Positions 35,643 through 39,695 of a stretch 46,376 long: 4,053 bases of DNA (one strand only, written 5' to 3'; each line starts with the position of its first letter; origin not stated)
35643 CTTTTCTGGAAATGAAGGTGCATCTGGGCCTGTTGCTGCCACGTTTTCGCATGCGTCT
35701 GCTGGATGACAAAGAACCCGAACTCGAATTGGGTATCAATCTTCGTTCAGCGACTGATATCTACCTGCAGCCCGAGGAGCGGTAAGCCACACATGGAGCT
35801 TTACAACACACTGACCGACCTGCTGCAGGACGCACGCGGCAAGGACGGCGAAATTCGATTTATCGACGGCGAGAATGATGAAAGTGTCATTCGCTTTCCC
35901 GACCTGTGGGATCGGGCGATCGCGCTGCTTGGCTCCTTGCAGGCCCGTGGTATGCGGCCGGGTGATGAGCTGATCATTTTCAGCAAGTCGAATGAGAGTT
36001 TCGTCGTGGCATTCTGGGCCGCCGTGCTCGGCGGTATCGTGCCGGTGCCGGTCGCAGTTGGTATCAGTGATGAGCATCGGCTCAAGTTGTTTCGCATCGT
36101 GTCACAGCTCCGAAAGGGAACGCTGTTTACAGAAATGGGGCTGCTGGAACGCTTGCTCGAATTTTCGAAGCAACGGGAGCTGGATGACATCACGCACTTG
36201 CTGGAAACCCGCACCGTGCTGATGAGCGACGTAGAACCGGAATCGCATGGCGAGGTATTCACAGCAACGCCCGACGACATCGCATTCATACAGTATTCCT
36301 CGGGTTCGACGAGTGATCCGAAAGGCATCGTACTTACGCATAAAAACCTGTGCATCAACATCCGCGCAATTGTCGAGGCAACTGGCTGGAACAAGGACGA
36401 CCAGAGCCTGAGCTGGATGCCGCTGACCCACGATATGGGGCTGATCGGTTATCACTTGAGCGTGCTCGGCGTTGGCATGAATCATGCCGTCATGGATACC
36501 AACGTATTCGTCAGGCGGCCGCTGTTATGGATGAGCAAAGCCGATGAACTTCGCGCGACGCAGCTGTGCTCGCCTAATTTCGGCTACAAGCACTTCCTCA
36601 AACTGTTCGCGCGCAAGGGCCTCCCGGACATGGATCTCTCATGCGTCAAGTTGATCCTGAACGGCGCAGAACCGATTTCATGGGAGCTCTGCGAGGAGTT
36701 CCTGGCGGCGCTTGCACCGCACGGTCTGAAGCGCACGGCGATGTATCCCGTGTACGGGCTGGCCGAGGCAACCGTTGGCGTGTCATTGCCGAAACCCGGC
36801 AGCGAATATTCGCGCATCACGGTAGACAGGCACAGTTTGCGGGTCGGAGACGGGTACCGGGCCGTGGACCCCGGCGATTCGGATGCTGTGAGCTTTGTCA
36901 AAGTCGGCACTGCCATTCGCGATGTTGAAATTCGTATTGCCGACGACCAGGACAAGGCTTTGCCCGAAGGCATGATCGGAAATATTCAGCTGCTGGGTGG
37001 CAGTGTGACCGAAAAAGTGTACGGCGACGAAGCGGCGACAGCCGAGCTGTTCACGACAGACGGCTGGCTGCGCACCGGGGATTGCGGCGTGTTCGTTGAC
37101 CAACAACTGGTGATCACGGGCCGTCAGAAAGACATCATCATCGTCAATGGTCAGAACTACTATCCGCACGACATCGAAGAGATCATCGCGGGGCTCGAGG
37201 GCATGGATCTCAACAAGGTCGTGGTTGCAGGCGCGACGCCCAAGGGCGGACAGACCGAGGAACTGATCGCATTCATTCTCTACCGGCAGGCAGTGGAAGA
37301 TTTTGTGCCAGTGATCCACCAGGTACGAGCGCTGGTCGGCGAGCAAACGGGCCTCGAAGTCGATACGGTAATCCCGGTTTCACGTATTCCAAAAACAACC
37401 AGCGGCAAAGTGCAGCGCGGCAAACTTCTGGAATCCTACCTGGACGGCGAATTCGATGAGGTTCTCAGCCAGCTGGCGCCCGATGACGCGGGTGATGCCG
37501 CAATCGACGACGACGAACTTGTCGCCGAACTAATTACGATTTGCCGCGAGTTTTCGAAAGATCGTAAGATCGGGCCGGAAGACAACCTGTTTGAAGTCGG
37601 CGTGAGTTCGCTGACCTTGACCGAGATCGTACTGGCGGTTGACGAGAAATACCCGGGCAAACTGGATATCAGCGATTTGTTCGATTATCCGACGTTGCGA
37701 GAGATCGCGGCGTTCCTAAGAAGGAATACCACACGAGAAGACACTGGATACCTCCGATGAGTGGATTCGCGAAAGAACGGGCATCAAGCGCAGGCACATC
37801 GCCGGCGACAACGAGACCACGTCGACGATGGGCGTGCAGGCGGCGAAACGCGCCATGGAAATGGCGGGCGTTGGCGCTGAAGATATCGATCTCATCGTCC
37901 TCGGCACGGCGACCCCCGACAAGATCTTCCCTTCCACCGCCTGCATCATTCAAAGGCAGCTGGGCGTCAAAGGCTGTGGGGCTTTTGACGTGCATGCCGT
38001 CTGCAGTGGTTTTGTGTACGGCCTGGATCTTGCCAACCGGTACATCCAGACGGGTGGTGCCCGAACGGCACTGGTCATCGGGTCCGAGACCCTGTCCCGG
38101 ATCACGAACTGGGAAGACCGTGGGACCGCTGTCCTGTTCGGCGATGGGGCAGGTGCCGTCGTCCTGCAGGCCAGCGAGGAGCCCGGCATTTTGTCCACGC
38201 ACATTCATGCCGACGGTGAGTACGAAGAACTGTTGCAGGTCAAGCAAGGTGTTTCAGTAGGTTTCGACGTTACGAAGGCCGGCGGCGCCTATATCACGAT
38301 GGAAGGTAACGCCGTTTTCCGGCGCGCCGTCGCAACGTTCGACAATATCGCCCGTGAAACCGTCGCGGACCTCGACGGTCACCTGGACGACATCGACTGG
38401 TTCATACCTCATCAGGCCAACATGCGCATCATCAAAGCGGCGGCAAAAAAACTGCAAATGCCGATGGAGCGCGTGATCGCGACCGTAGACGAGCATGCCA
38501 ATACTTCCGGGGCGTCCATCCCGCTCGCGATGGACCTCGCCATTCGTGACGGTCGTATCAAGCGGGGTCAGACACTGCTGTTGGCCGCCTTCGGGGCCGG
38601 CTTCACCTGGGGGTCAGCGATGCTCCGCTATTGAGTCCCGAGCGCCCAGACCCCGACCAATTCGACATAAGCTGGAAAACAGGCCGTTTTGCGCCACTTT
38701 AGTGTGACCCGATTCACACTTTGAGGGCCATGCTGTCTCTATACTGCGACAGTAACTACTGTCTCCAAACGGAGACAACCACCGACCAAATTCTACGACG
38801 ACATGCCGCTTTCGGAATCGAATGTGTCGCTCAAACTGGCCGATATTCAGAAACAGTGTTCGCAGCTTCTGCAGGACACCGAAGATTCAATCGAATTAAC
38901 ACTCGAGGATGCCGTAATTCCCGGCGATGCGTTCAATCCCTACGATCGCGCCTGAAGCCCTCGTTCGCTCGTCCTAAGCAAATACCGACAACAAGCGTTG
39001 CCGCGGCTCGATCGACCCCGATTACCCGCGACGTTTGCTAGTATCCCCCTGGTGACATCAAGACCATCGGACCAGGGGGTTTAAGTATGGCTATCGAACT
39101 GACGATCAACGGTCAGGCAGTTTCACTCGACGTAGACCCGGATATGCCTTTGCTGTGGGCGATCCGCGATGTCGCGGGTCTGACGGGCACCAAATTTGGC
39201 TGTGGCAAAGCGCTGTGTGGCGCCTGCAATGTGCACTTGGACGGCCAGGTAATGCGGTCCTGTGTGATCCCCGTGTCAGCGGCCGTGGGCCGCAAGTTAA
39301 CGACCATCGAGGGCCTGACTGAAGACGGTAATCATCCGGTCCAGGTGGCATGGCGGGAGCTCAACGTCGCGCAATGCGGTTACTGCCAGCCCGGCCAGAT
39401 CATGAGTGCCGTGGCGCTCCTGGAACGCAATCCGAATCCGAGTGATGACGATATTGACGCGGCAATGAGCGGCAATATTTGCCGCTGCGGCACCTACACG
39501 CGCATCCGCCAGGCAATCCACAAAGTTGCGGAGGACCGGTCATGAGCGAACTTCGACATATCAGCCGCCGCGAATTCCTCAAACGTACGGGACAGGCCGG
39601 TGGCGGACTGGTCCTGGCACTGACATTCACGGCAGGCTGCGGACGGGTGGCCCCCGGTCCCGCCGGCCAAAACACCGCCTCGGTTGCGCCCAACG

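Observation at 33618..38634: Divergent lipid-tailoring cassette: P450 - FAAL::ACP - KAS III facing DUF374 acyltransferase - DUF3108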

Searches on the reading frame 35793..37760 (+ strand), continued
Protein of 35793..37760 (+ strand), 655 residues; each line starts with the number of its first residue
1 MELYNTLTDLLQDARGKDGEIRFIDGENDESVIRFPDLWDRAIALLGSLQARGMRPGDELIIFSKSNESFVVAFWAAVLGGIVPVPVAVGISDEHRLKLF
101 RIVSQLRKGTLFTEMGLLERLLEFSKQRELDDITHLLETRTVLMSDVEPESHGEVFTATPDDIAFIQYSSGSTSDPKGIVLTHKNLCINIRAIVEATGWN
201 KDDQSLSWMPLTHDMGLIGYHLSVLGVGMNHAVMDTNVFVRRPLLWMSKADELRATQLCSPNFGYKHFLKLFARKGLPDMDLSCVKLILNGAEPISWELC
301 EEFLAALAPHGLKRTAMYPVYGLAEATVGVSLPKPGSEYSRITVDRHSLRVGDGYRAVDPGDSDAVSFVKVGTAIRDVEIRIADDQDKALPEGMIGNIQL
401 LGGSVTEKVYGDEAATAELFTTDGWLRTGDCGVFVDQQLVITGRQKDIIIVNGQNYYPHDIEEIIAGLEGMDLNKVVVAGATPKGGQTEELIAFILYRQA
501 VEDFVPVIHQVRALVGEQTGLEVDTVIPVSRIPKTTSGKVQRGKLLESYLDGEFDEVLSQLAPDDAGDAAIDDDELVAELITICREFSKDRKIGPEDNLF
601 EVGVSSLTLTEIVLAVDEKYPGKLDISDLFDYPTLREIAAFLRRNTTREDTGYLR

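Call 25: search_solved_structures(query=window:35793-37760:+, max_evalue=1e-20, show_alignments=1)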
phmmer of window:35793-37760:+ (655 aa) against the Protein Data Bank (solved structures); distinct sequences matched with E-value up to 1e-20: 29.
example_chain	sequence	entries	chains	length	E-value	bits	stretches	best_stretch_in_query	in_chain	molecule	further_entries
6ulw_A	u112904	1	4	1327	3.1e-82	280.2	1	5-561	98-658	Amino acid adenylation domain-containing protein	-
6ulx_A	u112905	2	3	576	2.9e-78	267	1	5-553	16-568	Amino acid adenylation domain-containing protein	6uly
4r0m_B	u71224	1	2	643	3e-74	253.8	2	365-643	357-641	McyG protein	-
3pbk_A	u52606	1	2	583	4.7e-64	220.1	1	6-549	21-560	Fatty Acyl-Adenylate Ligase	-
3kxw_A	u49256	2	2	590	3.5e-62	213.9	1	23-551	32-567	Saframycin Mx1 synthetase B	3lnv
5hm3_A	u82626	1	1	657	7.7e-62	212.8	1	15-462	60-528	Long-chain-fatty-acid--AMP ligase FadD32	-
5d6j_A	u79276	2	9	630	3.7e-61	210.5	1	22-463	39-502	Acyl-CoA synthase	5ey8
5icr_A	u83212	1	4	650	4.3e-61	210.3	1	22-463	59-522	Acyl-CoA synthase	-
7r7g_A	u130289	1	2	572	7.5e-60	206.2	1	23-554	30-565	Polyketide synthase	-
5ey9_A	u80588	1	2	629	1.3e-59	205.4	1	15-463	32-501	Long-chain-fatty-acid--AMP ligase FadD32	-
7r7f_A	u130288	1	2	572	1.4e-59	205.3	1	23-554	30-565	Polyketide synthase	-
7r7e_A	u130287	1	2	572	2.4e-59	204.5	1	23-554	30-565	Polyketide synthase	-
7wua_A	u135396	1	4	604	8.5e-50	173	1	52-547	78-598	Acyl-CoA synthase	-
5d6n_A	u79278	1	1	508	7.2e-49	169.9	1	21-444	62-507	Acyl-CoA synthase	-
8hd4_A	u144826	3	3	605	4.5e-43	150.8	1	22-557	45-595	Long-chain-fatty-acid--AMP ligase FadD23 | Fatty-acid-CoA ligase FadD23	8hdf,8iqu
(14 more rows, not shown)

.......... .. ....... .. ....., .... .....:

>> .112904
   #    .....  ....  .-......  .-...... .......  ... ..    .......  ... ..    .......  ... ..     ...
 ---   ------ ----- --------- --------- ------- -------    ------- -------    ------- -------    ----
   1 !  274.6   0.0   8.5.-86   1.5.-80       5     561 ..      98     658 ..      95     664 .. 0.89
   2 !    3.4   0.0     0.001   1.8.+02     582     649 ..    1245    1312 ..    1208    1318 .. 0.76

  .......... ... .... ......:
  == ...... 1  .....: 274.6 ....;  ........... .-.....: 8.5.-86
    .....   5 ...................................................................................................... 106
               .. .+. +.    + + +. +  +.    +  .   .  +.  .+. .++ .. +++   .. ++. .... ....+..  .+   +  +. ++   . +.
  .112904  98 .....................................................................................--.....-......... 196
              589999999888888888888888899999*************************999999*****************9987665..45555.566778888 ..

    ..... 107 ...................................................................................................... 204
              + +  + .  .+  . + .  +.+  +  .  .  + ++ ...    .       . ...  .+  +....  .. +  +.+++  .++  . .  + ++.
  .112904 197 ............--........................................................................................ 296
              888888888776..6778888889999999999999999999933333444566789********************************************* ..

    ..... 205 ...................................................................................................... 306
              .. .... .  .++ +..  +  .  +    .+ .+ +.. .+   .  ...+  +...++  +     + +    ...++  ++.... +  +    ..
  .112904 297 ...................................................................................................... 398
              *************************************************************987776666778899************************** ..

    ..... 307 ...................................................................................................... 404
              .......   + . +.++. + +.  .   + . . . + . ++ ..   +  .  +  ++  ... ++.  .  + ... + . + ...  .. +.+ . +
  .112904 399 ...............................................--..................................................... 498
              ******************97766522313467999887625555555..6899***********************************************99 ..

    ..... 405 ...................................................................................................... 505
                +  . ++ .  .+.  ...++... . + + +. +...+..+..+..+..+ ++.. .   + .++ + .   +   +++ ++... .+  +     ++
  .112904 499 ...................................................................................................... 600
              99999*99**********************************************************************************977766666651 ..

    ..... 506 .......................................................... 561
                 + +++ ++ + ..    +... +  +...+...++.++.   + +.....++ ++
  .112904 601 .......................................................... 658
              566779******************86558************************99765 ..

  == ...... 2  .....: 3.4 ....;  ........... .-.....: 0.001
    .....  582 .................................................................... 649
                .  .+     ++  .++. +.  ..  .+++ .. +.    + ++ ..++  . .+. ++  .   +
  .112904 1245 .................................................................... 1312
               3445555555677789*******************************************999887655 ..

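Call 82: search_protein_families(library=pfam, proteins=[L080:2029-3300:+, L080:3440-4114:+, L074:7591-8742:+, L079:3778-6489:-, L066:7933-8886:-, L070:11410-11724:+], max_evalue=0.0001)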
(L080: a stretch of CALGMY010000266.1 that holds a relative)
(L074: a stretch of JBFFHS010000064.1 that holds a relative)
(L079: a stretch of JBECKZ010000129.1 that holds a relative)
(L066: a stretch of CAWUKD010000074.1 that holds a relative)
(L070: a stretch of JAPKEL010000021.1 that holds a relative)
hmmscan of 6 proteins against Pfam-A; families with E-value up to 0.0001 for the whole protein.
L080:2029-3300:+ (423 aa): 0 families

L080:3440-4114:+ (224 aa): 0 families

L074:7591-8742:+ (383 aa): 1 family
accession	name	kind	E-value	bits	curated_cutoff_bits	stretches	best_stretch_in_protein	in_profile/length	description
PF00248.27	Aldo_ket_red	-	1.1e-77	261.5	24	1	43-347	2-290/291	Aldo/keto reductase family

L079:3778-6489:- (903 aa): 6 families
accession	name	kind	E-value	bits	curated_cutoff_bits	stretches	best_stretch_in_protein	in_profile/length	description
PF00122.25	E1-E2_ATPase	-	1.7e-49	168.2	28.1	1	119-312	2-181/181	E1-E2 ATPase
PF00689.26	Cation_ATPase_C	-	3.1e-48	164.3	27.3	1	721-893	2-175/175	Cation transporting ATPase, C-terminus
PF00690.31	Cation_ATPase_N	-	1.5e-21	76.2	20.4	1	12-78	1-68/69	Cation transporter/ATPase, N-terminus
PF13246.12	Cation_ATPase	-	1.4e-20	73.5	21.7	1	392-476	1-88/91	Cation transport ATPase (P-type)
PF00702.32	Hydrolase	-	7.5e-18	66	26.4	1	329-650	2-191/191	haloacid dehalogenase-like hydrolase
PF08282.18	Hydrolase_3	-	4.5e-05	23.7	20.9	1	622-682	195-254/255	haloacid dehalogenase-like hydrolase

L066:7933-8886:- (317 aa): 1 family
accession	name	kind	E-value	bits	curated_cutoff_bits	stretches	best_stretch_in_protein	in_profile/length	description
PF11306.15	DUF3108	-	8.4e-19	68.6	26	1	103-294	9-198/209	Protein of unknown function (DUF3108)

L070:11410-11724:+ (104 aa): 0 families

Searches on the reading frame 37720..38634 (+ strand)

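Call 6: search_protein_families(library=pfam, proteins=[window:37720-38634:+], max_evalue=0.01)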
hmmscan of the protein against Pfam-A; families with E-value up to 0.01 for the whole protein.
window:37720-38634:+ (304 aa): 6 families
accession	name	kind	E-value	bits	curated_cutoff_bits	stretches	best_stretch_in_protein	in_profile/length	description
PF08541.16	ACP_syn_III_C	-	3.7e-36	123.6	26.6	1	222-304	8-90/90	3-Oxoacyl-[acyl-carrier-protein (ACP)] synthase III C terminal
PF08545.16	ACP_syn_III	-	9.6e-33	112.4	24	1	89-166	1-80/80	3-Oxoacyl-[acyl-carrier-protein (ACP)] synthase III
PF00108.29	Thiolase_N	-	3.6e-06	27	26.4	1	19-130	8-120/260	Thiolase, N-terminal domain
PF22691.2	Thiolase_C_1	-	0.0016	18.6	28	1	23-60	5-42/144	Thiolase C-terminal domain-like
PF08392.18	FAE1_CUT1_RppA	-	0.0048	16.7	27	1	30-128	80-178/290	FAE1/Type III polyketide synthase-like protein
PF00109.32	ketoacyl-synt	-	0.0072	16.4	20.8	0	18-126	102-205/252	Beta-ketoacyl synthase, N-terminal domain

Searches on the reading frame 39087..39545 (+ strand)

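Call 6: search_protein_families(library=pfam, proteins=[window:39087-39545:+], max_evalue=0.01)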
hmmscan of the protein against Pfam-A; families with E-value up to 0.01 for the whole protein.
window:39087-39545:+ (152 aa): 3 families
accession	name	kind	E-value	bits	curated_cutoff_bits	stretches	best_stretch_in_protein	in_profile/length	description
PF01799.25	Fer2_2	-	9.3e-33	112.6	30.3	1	73-145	1-75/75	[2Fe-2S] binding domain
PF00111.32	Fer2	-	6.3e-09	36.1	21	1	6-59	2-55/77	2Fe-2S iron-sulfur cluster binding domain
PF13085.11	Fer2_3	-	0.00022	21.7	27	1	37-78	50-90/107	2Fe-2S iron-sulfur cluster binding domain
